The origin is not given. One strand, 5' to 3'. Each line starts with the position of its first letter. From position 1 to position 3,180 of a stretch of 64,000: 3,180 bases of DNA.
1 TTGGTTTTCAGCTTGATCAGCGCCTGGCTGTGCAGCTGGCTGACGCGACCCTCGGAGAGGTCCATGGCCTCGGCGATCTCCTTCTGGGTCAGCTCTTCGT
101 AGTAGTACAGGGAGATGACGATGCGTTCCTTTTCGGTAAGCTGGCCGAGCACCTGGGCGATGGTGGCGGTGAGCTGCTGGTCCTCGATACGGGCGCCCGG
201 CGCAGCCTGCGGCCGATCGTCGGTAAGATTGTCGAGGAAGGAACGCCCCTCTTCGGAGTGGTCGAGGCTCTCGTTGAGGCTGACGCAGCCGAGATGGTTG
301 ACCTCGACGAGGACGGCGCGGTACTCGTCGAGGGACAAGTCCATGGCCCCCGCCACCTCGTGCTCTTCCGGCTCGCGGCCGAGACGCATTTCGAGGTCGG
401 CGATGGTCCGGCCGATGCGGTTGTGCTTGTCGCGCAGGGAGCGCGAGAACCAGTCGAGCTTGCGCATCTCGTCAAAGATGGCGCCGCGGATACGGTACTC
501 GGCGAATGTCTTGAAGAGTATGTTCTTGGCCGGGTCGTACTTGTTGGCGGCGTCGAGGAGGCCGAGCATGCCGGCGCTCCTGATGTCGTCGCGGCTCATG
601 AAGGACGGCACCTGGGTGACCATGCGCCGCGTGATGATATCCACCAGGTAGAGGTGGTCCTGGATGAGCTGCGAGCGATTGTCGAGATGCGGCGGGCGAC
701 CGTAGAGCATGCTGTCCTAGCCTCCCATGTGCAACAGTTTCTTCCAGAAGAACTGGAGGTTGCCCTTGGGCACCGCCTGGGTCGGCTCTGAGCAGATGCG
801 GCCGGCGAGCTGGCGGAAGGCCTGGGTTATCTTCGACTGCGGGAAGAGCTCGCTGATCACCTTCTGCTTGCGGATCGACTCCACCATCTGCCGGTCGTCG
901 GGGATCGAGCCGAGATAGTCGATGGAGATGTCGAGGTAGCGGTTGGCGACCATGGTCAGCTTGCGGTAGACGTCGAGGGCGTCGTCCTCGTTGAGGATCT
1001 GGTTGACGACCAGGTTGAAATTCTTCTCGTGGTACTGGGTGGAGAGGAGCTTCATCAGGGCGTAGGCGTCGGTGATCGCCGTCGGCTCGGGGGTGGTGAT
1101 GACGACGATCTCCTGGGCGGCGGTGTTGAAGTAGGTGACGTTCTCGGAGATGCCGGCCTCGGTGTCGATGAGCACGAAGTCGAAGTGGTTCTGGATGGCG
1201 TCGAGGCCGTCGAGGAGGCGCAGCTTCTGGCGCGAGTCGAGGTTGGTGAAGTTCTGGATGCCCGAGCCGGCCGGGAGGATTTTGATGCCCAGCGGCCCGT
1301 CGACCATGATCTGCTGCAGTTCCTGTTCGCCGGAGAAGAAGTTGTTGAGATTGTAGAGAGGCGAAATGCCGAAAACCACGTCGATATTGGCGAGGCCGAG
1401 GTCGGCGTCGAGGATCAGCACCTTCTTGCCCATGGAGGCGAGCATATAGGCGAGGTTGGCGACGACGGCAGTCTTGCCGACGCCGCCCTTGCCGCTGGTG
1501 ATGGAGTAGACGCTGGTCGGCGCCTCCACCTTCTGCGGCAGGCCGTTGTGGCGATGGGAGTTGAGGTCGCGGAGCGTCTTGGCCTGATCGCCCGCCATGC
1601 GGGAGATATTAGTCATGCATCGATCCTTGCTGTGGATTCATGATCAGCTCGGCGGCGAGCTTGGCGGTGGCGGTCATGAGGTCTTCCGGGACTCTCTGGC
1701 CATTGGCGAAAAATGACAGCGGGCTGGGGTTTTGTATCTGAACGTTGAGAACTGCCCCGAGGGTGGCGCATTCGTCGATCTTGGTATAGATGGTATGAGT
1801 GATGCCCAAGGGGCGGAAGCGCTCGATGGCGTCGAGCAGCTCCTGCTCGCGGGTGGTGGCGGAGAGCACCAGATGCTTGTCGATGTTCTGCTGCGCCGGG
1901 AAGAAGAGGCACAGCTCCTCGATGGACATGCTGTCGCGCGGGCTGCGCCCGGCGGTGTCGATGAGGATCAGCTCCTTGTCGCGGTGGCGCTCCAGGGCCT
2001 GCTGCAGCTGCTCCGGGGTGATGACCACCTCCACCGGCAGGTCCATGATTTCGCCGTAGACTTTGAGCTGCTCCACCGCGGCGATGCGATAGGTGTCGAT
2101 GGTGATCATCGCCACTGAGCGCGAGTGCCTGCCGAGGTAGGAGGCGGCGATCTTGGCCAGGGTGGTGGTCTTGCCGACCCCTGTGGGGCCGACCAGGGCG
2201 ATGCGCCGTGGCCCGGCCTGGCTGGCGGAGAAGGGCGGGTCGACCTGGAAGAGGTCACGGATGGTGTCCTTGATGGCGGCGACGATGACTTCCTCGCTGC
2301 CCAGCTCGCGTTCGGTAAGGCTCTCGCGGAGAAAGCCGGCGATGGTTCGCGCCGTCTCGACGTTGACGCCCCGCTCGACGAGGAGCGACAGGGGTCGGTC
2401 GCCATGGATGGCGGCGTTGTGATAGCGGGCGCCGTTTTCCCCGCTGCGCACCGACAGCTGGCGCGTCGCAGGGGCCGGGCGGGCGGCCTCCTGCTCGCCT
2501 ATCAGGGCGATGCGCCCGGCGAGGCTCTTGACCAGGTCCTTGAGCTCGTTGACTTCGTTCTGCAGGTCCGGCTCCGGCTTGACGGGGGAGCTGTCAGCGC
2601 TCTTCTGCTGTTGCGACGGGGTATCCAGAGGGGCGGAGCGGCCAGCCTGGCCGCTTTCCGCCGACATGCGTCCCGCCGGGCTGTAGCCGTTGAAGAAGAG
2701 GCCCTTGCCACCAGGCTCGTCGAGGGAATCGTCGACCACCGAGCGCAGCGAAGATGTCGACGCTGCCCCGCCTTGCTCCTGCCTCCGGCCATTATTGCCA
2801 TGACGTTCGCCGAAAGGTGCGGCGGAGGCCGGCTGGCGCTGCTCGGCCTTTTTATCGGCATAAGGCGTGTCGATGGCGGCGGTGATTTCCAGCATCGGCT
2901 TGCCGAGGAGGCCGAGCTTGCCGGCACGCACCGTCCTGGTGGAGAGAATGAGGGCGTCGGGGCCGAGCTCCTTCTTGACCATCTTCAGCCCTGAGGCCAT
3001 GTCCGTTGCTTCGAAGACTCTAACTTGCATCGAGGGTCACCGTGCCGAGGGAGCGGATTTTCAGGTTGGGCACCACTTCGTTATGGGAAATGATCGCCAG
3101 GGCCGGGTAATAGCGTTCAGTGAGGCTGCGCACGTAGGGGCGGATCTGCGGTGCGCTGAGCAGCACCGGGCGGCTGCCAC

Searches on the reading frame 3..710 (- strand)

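Call 77: search_protein_families(library=pfam, proteins=[window:3-710:-], max_evalue=0.0001)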
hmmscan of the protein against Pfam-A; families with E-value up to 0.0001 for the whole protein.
window:3-710:- (236 aa): 4 families
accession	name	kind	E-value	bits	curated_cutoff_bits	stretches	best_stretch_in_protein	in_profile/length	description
PF04545.22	Sigma70_r4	-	5.5e-19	67.9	24.1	1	187-235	1-49/50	Sigma-70, region 4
PF04539.22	Sigma70_r3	-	3.2e-13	50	25.3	1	96-165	3-68/78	Sigma-70 region 3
PF08281.18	Sigma70_r4_2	-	1.1e-12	47.8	25.7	1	184-234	4-54/54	Sigma-70, region 4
PF04542.20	Sigma70_r2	-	3.4e-09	36.8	24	1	15-87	1-70/71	Sigma-70 region 2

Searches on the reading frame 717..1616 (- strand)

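Call 77: search_protein_families(library=pfam, proteins=[window:717-1616:-], max_evalue=0.0001)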
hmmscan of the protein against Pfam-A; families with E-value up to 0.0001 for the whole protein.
window:717-1616:- (299 aa): 6 families
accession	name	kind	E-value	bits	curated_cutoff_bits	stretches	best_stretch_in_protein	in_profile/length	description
PF13614.12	AAA_31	-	5.5e-18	66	27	1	36-202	3-175/177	AAA domain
PF10609.15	ParA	-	3.1e-17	63.3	27.1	1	35-274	4-245/246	NUBPL iron-transfer P-loop NTPase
PF00142.24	Fer4_NifH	-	4.5e-16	59.6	25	1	42-284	7-254/271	4Fe-4S iron sulfur cluster binding proteins, NifH/frxC family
PF01656.29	CbiA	-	5.4e-14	52.7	25.4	1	38-251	2-122/125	CobQ/CobB/MinD/ParA nucleotide binding domain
PF06564.18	CBP_BcsQ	-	1.3e-09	38.4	21.3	1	43-272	10-231/234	Cellulose biosynthesis protein BcsQ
PF02374.21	ArsA_ATPase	-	3.2e-09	36.9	24.3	1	40-72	6-38/305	Anion-transporting ATPase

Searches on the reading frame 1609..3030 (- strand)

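Call 23: search_protein_families(library=pfam, proteins=[window:1609-3030:-], max_evalue=0.00001)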
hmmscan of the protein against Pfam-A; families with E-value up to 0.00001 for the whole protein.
window:1609-3030:- (473 aa): 2 families
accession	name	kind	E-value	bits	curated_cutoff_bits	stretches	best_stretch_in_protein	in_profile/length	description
PF00448.28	SRP54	-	6.8e-39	134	22.7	1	275-463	2-194/196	SRP54-type protein, GTPase domain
PF13401.12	AAA_22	-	9.7e-06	26.4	27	0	276-391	7-122/130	AAA domain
